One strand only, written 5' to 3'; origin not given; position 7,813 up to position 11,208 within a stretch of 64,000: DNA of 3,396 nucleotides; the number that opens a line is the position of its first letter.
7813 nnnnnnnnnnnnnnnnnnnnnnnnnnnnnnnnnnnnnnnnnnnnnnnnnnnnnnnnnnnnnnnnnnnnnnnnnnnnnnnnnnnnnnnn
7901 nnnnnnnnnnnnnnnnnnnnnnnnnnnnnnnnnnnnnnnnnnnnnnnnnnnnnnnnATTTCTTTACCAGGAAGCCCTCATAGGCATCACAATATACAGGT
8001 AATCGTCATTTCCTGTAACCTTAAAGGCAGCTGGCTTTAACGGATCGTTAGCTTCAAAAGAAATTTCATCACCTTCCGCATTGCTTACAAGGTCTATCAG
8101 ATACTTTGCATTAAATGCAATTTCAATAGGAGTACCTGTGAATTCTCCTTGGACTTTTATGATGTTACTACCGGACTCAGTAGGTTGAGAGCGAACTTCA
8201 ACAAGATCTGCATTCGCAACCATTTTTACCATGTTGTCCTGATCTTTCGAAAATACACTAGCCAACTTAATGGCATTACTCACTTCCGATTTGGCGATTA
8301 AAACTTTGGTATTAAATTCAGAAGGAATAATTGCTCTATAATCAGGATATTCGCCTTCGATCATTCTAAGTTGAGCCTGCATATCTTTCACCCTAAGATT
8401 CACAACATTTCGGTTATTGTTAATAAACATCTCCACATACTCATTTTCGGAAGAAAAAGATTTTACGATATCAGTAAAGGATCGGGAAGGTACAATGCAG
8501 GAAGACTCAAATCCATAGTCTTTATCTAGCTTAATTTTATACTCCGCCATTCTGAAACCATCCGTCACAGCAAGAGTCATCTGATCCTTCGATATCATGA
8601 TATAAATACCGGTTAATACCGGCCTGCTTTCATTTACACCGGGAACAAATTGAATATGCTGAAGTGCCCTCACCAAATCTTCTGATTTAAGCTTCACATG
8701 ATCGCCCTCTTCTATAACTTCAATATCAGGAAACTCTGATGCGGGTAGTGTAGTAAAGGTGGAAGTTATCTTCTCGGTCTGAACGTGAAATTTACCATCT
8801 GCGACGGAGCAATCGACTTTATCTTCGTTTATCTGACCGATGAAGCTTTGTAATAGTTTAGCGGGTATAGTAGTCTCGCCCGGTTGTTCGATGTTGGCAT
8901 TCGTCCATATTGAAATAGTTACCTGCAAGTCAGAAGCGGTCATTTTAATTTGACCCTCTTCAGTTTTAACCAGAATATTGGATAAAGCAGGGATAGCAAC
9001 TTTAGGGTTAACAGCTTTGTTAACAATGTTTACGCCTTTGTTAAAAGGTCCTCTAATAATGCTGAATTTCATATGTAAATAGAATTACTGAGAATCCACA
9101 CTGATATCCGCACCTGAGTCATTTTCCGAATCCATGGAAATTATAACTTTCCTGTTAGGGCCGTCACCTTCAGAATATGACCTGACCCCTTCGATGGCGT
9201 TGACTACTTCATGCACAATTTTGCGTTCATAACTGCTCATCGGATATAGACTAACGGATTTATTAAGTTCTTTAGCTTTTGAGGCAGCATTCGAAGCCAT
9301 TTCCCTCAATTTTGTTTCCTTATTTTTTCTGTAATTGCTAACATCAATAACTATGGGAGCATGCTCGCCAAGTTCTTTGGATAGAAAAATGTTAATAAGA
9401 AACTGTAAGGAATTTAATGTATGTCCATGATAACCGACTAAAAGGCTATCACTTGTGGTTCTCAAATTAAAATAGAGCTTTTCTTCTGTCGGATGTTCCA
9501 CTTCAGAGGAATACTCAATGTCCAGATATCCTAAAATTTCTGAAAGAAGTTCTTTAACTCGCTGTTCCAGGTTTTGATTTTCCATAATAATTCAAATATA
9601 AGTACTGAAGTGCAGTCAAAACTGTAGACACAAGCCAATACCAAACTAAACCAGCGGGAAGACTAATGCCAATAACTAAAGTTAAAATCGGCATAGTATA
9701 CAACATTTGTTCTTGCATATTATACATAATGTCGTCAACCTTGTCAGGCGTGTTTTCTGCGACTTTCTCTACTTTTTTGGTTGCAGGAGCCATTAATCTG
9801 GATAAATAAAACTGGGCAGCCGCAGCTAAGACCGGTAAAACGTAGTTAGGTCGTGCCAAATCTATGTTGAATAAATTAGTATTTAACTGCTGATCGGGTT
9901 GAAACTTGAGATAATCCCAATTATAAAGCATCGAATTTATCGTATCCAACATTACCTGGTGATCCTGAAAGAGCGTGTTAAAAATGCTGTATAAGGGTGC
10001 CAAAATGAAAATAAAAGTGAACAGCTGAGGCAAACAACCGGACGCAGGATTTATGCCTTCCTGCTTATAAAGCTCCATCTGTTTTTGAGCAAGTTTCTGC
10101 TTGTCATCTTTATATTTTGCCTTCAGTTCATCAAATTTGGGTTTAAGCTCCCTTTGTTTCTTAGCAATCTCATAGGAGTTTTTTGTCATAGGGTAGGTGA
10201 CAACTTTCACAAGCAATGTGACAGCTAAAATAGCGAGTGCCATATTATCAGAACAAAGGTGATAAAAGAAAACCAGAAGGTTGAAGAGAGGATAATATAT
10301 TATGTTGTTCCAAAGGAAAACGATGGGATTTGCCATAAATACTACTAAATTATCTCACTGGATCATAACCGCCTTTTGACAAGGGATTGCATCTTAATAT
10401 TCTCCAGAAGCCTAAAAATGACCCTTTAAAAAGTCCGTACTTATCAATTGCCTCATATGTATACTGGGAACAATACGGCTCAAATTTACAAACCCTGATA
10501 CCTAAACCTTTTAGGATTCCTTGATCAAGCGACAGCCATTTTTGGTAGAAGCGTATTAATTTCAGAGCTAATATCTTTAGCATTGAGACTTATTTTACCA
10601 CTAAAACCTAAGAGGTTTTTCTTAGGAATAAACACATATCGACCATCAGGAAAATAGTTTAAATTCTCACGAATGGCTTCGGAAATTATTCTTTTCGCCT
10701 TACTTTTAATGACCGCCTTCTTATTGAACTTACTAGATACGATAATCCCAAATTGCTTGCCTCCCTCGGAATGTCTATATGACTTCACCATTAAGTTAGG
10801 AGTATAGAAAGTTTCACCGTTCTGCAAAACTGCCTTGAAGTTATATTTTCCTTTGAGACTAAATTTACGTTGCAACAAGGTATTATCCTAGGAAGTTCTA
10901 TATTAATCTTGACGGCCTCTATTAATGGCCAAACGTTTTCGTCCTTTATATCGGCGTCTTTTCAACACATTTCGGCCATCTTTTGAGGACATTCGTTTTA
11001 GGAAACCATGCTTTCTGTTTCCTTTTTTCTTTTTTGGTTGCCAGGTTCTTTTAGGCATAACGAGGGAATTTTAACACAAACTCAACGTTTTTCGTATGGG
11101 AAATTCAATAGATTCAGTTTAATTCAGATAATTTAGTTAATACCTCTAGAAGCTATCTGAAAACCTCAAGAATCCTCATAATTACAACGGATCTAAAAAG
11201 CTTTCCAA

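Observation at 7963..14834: Rearranged origin region: dnaN sits after jag on the minus strand, a Kef antiporter lies between rpmH and dnaA, and DnaA boxes flank dnaA on both sides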

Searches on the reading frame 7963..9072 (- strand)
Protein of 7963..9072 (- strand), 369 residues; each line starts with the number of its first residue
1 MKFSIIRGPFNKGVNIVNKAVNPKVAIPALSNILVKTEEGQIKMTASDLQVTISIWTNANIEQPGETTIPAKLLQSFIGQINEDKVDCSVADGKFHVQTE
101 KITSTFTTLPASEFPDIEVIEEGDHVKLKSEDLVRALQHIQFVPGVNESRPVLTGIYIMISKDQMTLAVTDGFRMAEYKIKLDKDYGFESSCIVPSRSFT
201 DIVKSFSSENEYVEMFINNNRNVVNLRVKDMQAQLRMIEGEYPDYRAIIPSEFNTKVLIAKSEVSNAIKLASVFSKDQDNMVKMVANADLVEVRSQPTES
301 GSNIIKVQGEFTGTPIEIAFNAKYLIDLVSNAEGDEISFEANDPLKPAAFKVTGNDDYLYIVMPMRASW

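Call 3: search_protein_families(library=pfam, proteins=[window:7963-9072:-])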
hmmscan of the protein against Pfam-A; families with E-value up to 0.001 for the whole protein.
window:7963-9072:- (369 aa): 3 families
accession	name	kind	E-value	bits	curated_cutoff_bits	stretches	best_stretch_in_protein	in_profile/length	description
PF00712.24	DNA_pol3_beta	-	8.4e-30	103.8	24.4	2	1-117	1-119/120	DNA polymerase III beta subunit, N-terminal domain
PF02767.21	DNA_pol3_beta_2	-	3.2e-25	89.1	27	1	128-244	2-116/116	DNA polymerase III beta subunit, central domain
PF02768.20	DNA_pol3_beta_3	-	6e-22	78.2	27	1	247-366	2-121/121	DNA polymerase III beta subunit, C-terminal domain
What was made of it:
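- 7963..9072 (-): dnaN (DNA polymerase III beta clamp). It is the last gene of the rpmH...jag string and starts 12 nt after the jag stop. Pfam DNA_pol3_beta, _2 and _3 domains (call 3).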

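Call 9: find_homologous_proteins(query=window:7963-9072:-)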
Query window:7963-9072:- (369 aa): 1301 proteins with E <= 0.001 among 2711 candidates; the best 120 are listed.
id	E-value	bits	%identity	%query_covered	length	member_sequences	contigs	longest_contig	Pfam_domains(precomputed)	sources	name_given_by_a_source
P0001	1.1e-237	805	100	100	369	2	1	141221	PF00712.25,PF02768.21,PF02767.22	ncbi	-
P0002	9.9e-149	513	60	100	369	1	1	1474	PF00712.25,PF02768.21,PF02767.22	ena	-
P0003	2.3e-132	459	56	100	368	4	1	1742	PF00712.25,PF02768.21,PF02767.22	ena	-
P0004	7.1e-131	454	55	100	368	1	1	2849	PF00712.25,PF02768.21,PF02767.22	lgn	-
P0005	9.0e-131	454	56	100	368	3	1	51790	PF00712.25,PF02768.21,PF02767.22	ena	-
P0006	1.0e-129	450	55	100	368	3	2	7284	PF00712.25,PF02768.21,PF02767.22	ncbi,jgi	jgi:DNA polymerase-3 subunit beta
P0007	5.4e-125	435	52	100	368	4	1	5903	PF00712.25,PF02768.21,PF02767.22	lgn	-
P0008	1.4e-124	434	56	100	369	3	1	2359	PF00712.25,PF02768.21,PF02767.22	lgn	-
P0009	6.7e-124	431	50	100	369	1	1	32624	PF00712.25,PF02768.21,PF02767.22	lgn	-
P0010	5.3e-123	428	54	100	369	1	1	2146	PF00712.25,PF02768.21,PF02767.22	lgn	-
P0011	2.5e-122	426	50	100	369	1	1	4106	PF00712.25,PF02768.21,PF02767.22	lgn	-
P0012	1.4e-121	424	48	100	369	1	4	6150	PF00712.25,PF02768.21,PF02767.22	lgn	-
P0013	2.4e-121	423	49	100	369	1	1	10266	PF00712.25,PF02768.21,PF02767.22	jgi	jgi:DNA polymerase-3 subunit beta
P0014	1.1e-120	421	48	100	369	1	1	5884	PF00712.25,PF02768.21,PF02767.22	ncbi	-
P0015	1.8e-120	420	49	100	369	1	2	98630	PF00712.25,PF02768.21,PF02767.22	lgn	-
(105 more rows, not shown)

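Call 13: find_related_loci(query=A1, collection=genome_contigs, flank=10000)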
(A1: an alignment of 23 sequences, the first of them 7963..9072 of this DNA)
Query A1 (369 aa) in genome_contigs; peptide patterns used: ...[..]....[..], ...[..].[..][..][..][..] (x = any residue, [..] = any of these).
248 stretches matched a pattern; 219 encode a relative of the query (tblastn E <= 1e-3); the best 80 are kept; 80 distinct loci.
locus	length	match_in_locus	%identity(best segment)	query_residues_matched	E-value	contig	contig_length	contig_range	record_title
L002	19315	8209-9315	56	1-369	3e-136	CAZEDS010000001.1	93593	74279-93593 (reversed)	MAG TPA_asm: uncultured Candidatus Saccharibacteria bacterium isolate SRP192515_co2_20 genome assembly, contig: NODE_131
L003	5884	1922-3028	48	1-369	6e-130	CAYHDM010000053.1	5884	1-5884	MAG TPA_asm: uncultured Candidatus Saccharibacteria bacterium isolate ERP119705_co12_185 genome assembly, contig: NODE_1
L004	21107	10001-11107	47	1-369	5e-128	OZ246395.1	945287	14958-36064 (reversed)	MAG: uncultured Candidatus Saccharibacteria bacterium isolate SRP292972_co1_112 genome assembly, chromosome: 1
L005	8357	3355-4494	47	1-369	3e-123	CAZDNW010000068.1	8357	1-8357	MAG TPA_asm: uncultured Candidatus Saccharibacteria bacterium isolate binchicken_co219_61 genome assembly, contig: k141_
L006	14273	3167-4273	46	1-369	2e-122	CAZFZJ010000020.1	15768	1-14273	MAG TPA_asm: uncultured Candidatus Saccharibacteria bacterium isolate SRP290908_co2_230 genome assembly, contig: NODE_50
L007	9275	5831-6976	47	1-369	1e-121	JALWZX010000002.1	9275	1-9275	MAG: candidate division WWE3 bacterium isolate T2_metabat1_scaf2bin.175 T2_NODE_10518_length_9275_cov_2.236554, whole ge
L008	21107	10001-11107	46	1-369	1e-115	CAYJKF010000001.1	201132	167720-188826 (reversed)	MAG TPA_asm: uncultured Candidatus Saccharibacteria bacterium isolate ERP124720_co1_172 genome assembly, contig: NODE_75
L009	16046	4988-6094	46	1-369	2e-114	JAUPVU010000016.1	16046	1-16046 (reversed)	MAG: Patescibacteria group bacterium isolate erpe_2018_sw_33hr_WHONDRS-SW48-000096_B_bin.51 scaffold_100298, whole genom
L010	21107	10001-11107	44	1-369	6e-112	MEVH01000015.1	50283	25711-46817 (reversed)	MAG: candidate division WWE3 bacterium RIFCSPLOWO2_01_FULL_39_13 rifcsplowo2_01_scaffold_3429, whole genome shotgun sequ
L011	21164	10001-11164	44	1-369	1e-108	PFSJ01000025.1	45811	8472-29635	MAG: candidate division WWE3 bacterium CG_4_9_14_0_2_um_filter_35_11 CG_4_9_14_0.2_um_filter_scaffold_209_c, whole genom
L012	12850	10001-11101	34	1-367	4e-70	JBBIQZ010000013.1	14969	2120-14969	MAG: bacterium isolate SIF170217_bin_338 NODE_469_length_14969_cov_6.453534, whole genome shotgun sequence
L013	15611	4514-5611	32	1-366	5e-67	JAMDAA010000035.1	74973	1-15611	MAG: Patescibacteria group bacterium isolate FK_Sedi_B_Bin.274 NODE_731_length_74973_cov_23.3222, whole genome shotgun s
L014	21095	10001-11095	33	1-366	8e-67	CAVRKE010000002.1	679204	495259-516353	MAG: Candidatus Levybacteria bacterium isolate MFD01476.bin.1.95 genome assembly, contig: contig_6007, whole genome shot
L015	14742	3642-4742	31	1-366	1e-66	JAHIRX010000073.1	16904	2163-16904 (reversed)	MAG: Patescibacteria group bacterium isolate MM_PC_MetaG.mb.146 MM_PC_MetaG.mb.146_k141_1743454, whole genome shotgun se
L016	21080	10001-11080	32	1-366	3e-65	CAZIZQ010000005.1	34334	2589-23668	MAG TPA_asm: uncultured Gammaproteobacteria bacterium isolate binchicken_co251_1011 genome assembly, contig: NODE_1745_l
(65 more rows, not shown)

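Call 56: list_cluster_members(proteins=[P0001, P0121])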
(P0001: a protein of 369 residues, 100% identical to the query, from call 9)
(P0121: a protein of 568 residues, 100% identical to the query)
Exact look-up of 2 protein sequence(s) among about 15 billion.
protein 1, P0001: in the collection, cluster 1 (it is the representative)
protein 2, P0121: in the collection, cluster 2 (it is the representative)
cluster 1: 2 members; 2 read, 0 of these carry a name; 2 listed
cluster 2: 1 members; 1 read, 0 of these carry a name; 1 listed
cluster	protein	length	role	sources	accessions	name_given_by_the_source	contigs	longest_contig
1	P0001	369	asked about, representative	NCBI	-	-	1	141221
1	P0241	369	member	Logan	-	-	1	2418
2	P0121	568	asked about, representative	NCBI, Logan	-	-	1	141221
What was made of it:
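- Tried and rejected: A cluster look-up gave none (call 56).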

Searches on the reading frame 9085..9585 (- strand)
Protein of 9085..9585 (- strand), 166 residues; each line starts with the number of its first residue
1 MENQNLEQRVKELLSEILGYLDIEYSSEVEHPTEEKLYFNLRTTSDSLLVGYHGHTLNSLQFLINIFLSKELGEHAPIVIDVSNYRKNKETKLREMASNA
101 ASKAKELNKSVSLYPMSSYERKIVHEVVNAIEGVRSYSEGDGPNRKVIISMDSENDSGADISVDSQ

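Call 3: search_protein_families(library=pfam, proteins=[window:9085-9585:-])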
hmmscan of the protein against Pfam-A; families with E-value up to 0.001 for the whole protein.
window:9085-9585:- (166 aa): 2 families
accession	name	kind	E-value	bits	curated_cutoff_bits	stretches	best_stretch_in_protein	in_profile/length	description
PF01424.28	R3H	-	2e-18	66.6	26.8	1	92-150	2-59/60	R3H domain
PF13083.13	KH_KhpA-B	-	2.2e-06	27.9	32.1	1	10-74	4-67/73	KhpA/KhpB, KH domain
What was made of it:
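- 9085..9585 (-): jag/khpB (KH + R3H RNA-binding protein). Pfam R3H and KH_KhpA-B (call 3)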

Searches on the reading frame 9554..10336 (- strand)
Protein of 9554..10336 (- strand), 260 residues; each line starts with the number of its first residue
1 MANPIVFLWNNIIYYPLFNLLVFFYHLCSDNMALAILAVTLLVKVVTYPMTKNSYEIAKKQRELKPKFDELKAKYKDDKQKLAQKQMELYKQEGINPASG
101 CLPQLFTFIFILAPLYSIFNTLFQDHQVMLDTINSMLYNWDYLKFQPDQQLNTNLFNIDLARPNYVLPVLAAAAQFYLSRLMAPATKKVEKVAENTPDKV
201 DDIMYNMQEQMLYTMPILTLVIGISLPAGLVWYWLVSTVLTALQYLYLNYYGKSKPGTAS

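Call 3: search_protein_families(library=pfam, proteins=[window:9554-10336:-])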
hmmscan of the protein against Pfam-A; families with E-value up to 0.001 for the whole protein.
window:9554-10336:- (260 aa): 1 family
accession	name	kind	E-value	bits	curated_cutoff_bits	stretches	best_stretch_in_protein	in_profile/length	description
PF02096.25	60KD_IMP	-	1.6e-41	142.4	35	1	33-249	2-162/163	60Kd inner membrane protein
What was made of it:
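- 9554..10336 (-): yidC (short, 260-aa membrane insertase). Pfam 60KD_IMP (call 3)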

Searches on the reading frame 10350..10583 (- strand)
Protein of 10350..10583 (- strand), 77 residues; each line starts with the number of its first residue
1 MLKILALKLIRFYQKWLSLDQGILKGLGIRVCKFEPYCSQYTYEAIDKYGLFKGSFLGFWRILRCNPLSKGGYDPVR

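Call 3: search_protein_families(library=pfam, proteins=[window:10350-10583:-])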
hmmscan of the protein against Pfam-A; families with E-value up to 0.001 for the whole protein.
window:10350-10583:- (77 aa): 1 family
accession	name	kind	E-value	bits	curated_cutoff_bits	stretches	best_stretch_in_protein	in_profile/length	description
PF01809.23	YidD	-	2.7e-26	91.6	27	1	5-76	3-67/67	Putative membrane protein insertion efficiency factor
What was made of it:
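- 10350..10583 (-): yidD. Pfam YidD (call 3)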

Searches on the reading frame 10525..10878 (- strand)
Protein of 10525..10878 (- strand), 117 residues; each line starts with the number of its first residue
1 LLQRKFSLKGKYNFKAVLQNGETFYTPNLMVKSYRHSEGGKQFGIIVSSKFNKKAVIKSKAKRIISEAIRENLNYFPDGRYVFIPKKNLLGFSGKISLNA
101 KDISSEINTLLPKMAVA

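Call 3: search_protein_families(library=pfam, proteins=[window:10525-10878:-])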
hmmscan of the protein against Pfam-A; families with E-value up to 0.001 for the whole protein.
window:10525-10878:- (117 aa): 1 family
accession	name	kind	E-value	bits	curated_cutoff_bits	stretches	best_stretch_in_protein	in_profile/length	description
PF00825.24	Ribonuclease_P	-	2.1e-14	53.9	22.3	1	2-90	1-90/109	Ribonuclease P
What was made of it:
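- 10525..10878 (-): rnpA (RNase P protein). Pfam Ribonuclease_P (call 3)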

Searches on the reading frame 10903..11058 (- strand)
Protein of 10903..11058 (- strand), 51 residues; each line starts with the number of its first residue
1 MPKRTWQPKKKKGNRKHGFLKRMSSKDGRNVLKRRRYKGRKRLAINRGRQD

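Call 3: search_protein_families(library=pfam, proteins=[window:10903-11058:-])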
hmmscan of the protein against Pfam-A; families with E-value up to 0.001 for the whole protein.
window:10903-11058:- (51 aa): 1 family
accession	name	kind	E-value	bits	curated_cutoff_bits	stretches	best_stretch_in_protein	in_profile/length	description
PF00468.22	Ribosomal_L34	-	3.4e-19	69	25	1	3-44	2-43/44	Ribosomal protein L34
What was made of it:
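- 10903..11058 (-): rpmH (ribosomal protein L34). Pfam Ribosomal_L34 (call 3)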
